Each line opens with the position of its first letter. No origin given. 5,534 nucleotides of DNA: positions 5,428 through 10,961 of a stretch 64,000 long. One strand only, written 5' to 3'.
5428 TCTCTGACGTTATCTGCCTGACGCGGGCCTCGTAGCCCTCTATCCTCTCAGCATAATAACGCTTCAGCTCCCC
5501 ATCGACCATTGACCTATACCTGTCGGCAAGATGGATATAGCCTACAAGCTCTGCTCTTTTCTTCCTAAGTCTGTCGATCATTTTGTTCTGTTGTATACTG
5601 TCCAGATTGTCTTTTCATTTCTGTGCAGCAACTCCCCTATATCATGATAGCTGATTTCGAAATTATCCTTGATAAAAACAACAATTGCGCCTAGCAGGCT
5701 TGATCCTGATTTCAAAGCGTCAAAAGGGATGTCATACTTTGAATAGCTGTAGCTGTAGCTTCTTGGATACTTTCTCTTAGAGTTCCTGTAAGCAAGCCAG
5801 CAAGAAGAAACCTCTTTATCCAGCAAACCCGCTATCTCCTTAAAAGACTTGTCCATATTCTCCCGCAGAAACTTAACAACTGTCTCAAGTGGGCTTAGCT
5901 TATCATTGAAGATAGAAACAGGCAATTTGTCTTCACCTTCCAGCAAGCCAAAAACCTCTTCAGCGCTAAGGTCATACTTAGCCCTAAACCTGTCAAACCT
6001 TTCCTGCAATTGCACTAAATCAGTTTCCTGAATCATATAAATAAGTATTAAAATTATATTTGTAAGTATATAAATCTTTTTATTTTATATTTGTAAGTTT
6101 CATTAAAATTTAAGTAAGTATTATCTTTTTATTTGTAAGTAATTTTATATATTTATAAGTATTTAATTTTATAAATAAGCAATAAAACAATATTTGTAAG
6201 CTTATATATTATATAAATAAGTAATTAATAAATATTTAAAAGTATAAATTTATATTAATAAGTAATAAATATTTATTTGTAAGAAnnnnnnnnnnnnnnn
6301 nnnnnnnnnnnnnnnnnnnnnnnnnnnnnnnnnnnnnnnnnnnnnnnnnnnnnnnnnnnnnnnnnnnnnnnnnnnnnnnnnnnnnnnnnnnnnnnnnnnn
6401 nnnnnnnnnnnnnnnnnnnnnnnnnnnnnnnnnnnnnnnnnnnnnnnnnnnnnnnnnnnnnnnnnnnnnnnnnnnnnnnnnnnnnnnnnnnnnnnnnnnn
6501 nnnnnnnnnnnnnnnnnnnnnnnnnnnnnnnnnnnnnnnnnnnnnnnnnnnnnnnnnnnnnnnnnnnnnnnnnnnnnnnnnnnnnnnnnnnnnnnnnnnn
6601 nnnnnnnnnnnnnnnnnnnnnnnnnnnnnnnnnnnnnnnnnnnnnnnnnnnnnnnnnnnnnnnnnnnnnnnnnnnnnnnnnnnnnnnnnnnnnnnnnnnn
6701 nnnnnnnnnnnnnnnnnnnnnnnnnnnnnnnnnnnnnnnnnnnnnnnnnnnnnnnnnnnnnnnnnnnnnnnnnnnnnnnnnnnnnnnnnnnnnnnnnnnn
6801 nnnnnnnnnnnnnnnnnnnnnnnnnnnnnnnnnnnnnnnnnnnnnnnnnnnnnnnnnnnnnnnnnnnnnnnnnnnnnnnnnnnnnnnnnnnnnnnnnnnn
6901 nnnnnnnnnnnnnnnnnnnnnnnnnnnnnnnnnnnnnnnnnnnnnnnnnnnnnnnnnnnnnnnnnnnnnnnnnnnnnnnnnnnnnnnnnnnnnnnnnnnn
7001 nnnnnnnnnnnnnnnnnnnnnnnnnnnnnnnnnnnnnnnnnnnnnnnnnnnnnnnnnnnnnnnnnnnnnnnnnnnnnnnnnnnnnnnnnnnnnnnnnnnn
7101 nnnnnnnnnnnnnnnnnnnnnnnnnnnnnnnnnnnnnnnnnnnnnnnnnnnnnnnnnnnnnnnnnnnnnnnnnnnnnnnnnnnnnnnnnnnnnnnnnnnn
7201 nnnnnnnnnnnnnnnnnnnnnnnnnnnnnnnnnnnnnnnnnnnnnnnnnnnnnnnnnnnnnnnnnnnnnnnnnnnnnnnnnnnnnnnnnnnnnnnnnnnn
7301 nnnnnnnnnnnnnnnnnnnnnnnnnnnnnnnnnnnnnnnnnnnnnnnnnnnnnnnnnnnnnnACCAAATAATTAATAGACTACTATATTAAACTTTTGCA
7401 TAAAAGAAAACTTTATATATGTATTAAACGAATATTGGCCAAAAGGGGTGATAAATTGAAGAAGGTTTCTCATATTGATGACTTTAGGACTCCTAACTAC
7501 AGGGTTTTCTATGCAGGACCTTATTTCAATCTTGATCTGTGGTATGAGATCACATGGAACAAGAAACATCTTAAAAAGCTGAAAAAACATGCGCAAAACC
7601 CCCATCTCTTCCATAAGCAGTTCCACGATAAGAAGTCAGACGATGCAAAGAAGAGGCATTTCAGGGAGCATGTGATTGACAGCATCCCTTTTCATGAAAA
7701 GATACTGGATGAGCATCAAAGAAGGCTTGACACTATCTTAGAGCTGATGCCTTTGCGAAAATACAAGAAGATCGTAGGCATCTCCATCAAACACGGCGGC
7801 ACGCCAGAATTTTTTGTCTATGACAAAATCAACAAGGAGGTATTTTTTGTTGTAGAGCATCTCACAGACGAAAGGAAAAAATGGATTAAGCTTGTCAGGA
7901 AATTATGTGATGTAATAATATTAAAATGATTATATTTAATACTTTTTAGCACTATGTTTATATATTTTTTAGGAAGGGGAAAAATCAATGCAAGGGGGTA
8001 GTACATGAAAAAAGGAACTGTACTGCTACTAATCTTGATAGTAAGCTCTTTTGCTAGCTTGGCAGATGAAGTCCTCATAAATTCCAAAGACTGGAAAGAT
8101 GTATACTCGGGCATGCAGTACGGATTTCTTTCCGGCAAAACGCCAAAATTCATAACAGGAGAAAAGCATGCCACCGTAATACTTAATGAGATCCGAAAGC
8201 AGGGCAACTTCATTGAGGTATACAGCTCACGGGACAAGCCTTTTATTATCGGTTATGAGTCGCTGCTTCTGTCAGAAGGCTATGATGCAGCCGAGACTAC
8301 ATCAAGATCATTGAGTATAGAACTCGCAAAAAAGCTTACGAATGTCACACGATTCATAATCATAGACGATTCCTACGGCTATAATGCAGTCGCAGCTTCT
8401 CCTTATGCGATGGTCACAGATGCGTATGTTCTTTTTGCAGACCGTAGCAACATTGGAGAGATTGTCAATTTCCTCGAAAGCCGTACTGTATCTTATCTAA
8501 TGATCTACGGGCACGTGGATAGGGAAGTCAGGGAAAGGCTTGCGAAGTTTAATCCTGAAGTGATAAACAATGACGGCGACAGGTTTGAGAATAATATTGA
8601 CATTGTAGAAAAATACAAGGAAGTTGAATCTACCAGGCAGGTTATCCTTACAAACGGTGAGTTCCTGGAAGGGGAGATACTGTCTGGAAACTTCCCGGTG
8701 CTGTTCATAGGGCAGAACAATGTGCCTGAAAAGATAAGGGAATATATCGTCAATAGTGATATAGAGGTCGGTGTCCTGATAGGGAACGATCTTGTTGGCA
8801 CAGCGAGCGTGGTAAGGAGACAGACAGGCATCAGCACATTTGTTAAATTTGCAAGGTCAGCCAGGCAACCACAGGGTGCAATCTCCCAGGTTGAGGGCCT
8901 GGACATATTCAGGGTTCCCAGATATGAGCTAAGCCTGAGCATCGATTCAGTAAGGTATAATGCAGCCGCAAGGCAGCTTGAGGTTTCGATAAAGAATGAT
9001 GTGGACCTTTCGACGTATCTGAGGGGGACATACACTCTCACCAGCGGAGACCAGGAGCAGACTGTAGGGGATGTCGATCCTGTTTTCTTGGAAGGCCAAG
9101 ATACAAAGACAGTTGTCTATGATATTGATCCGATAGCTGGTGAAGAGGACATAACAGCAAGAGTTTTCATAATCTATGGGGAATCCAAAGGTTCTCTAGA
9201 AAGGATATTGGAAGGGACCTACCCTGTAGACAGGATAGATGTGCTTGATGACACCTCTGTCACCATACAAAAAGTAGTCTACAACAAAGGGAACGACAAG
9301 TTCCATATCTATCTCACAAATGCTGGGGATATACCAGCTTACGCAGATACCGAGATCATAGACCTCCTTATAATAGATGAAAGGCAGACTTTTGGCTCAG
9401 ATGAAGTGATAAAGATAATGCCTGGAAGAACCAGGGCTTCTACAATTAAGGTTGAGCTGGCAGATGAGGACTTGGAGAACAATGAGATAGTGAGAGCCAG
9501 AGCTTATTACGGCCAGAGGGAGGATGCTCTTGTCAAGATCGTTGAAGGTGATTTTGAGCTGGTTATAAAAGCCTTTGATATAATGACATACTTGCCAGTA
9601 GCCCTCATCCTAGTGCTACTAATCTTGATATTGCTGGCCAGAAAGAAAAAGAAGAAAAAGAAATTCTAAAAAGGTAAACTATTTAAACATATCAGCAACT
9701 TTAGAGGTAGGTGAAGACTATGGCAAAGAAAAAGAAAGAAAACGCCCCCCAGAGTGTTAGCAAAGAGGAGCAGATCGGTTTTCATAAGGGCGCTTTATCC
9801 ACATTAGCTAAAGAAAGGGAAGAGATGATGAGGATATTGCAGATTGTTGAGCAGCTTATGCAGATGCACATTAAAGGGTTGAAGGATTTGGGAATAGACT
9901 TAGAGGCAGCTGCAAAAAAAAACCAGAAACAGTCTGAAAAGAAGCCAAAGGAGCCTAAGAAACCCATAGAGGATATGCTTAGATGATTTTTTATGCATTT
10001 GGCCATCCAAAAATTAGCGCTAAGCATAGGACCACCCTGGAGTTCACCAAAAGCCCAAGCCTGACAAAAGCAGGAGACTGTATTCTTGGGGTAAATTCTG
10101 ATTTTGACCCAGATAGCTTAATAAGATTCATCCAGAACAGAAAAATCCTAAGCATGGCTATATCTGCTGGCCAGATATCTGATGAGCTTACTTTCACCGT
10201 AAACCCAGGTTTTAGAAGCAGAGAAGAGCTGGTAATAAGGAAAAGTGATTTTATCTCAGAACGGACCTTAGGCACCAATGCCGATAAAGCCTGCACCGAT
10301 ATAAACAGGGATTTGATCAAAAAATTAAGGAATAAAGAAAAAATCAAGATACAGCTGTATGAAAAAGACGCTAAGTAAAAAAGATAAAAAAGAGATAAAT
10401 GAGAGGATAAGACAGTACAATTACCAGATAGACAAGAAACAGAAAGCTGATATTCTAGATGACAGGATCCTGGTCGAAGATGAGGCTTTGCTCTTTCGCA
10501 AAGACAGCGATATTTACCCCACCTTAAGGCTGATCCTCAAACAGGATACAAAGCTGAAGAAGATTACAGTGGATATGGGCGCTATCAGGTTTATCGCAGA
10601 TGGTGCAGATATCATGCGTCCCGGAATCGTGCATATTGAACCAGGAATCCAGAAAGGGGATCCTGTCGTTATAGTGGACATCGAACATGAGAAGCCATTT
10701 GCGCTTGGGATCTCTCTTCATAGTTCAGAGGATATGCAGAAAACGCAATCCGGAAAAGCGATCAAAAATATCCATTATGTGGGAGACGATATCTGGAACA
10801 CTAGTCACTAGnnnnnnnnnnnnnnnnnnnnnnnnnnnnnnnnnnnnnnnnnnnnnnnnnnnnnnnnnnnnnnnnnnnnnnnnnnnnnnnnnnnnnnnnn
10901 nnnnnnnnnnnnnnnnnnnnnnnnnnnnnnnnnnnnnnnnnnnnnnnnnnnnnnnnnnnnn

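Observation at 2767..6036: Three-gene operon: HTH regulator, hyper-N-glycosylated membrane protein, PGF-pre-PGF-like surface protein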

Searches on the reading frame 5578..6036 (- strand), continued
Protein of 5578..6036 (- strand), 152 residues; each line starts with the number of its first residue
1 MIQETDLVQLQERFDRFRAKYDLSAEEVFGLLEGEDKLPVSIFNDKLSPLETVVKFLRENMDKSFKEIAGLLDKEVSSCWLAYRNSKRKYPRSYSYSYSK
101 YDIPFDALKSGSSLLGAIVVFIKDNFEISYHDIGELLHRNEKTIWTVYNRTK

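Call 70: find_related_loci(query=A2, collection=viral_contigs, flank=5000)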
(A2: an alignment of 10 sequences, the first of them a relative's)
Query A2 (152 aa) in viral_contigs; peptide patterns used: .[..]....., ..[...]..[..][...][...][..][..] (x = any residue, [..] = any of these).
11 stretches matched a pattern, but none encodes a relative of the query by tblastn (E <= 1e-3).

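Call 73: search_protein_representatives(alignment_id=A1)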
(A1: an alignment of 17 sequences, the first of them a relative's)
Query: 17 sequences, 171 profile positions. Proteins with E-value up to 0.001 (for the whole library): 2235; up to 1e-10: 2040; up to 1e-30: 1140. The best 150 are listed.
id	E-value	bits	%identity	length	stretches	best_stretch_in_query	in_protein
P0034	1.2e-91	321.5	-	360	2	12-170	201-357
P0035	6.1e-90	315.9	-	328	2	12-168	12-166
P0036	2.1e-84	297.9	-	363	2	5-169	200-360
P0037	1.6e-81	288.5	-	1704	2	35-168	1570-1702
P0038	2.3e-81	288.0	-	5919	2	19-170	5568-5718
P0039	6.1e-81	286.6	-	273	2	47-169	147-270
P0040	8.5e-81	286.2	-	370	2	18-170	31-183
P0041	4.3e-80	283.9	-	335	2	4-170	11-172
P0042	1.3e-79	282.3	-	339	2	18-169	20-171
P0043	1.5e-79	282.1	-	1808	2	41-169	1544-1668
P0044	2.2e-78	278.3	-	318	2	33-169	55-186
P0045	3.5e-77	274.4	-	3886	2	45-168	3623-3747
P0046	1.5e-76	272.3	-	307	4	108-170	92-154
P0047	3.0e-76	271.4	-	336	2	18-168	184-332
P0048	5.2e-76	270.6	-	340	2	42-169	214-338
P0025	1.0e-50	188.2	-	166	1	17-170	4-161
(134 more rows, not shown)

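Call 88: search_solved_structures(query=A1, max_evalue=1, show_alignments=2)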
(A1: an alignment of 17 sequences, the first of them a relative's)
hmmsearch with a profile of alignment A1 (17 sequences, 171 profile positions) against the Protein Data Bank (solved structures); distinct sequences matched with E-value up to 1: 1.
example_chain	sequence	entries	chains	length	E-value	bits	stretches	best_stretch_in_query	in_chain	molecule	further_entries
3op9_A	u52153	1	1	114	0.44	13.6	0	136-158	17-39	Pli0006 protein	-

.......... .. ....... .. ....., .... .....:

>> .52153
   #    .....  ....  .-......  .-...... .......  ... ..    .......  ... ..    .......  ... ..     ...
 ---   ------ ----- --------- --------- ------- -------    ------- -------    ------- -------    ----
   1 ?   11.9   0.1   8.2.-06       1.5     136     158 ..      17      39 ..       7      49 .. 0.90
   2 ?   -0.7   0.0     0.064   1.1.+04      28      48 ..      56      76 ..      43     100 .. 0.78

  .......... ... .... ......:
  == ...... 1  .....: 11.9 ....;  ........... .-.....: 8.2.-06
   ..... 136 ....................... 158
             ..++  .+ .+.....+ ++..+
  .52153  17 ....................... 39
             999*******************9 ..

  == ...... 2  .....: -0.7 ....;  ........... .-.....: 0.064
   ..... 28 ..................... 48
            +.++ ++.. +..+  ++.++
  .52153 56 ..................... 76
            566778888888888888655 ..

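Call 89: search_protein_families(library=phrogs, proteins=[window:5578-6036:-], max_evalue=0.01)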
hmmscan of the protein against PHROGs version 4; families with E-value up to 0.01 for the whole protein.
window:5578-6036:- (152 aa): 0 families

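Call 90: search_protein_families(library=padloc, proteins=[window:5578-6036:-], max_evalue=0.01)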
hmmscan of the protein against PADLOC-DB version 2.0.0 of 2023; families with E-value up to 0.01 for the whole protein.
window:5578-6036:- (152 aa): 1 family
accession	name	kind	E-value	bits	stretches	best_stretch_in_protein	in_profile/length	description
PDLC02284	AbiEi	-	0.00074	17.9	1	16-89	64-134/138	AbiEi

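Call 92: find_encoding_contigs(protein=P0037, flank=3000, max_places=2)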
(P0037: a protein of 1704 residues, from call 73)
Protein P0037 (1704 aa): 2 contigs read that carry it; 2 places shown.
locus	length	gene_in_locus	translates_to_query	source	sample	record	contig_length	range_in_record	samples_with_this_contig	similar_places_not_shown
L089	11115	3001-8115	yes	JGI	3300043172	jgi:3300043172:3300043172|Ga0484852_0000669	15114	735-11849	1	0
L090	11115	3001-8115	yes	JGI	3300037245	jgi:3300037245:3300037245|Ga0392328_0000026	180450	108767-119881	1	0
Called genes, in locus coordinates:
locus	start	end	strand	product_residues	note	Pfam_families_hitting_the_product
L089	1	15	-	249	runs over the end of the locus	?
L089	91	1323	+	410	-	PF01676:Metalloenzyme, PF10143:PhosphMutase, PF01676:Metalloenzyme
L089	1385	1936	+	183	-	PF22090:Gins51_C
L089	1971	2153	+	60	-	-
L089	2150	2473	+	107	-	PF01906:YbjQ_1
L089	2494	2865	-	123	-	-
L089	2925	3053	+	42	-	-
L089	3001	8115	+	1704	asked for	PF08281:Sigma70_r4_2 (faint)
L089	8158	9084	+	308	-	-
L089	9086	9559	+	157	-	-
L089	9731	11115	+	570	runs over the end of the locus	-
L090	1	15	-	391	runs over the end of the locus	PF02881:SRP54_N, PF06414:Zeta_toxin (faint), PF00448:SRP54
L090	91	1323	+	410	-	PF01676:Metalloenzyme, PF10143:PhosphMutase, PF01676:Metalloenzyme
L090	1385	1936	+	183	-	PF22090:Gins51_C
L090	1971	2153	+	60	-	-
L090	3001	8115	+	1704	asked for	PF08281:Sigma70_r4_2 (faint)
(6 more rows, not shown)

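Call 100: find_encoding_contigs(protein=window:5578-6036:-, flank=1000, max_places=2)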
Protein window:5578-6036:- (152 aa): no gene with exactly this product is on record in the collection.

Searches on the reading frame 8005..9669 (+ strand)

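Call 3: search_protein_families(library=pfam, proteins=[window:8005-9669:+], max_evalue=0.1)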
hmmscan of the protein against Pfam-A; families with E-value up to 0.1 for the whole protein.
window:8005-9669:+ (554 aa): 0 families

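Call 4: search_protein_families(library=ncbifam, proteins=[window:8005-9669:+], max_evalue=0.1)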
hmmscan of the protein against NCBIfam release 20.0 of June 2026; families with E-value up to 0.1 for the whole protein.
window:8005-9669:+ (554 aa): 1 family
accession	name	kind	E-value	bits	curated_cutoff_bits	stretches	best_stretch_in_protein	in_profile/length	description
NF052590.1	ArlF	equivalog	0.1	12.8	110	0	411-459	45-91/137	archaellum stator protein ArlF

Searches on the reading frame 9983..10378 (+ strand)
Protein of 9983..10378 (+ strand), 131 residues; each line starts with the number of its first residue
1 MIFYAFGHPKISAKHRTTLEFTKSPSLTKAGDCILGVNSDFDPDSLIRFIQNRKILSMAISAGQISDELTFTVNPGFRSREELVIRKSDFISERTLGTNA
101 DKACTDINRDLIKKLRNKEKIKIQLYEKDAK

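Call 44: search_protein_families(library=pfam, proteins=[window:9983-10378:+], max_evalue=0.001)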
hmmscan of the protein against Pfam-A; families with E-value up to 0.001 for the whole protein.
window:9983-10378:+ (131 aa): 1 family
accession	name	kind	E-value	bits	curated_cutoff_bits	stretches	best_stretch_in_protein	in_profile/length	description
PF04027.18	DUF371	-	3.7e-31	108.3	25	1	4-126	2-131/133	Domain of unknown function (DUF371)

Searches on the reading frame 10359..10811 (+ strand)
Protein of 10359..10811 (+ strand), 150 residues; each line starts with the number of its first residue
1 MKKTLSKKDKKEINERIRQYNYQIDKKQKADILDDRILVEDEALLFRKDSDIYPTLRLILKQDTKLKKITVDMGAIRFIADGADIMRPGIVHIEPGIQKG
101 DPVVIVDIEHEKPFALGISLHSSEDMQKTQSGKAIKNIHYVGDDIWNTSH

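Call 44: search_protein_families(library=pfam, proteins=[window:10359-10811:+], max_evalue=0.001)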
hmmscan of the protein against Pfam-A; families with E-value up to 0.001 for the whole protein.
window:10359-10811:+ (150 aa): 2 families
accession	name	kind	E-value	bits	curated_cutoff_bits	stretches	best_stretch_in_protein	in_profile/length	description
PF01472.26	PUA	-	9.5e-20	70.8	24.8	1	67-140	1-73/74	PUA domain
PF09183.16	DUF1947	-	1.3e-06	29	22.5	1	5-61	5-64/65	Domain of unknown function (DUF1947)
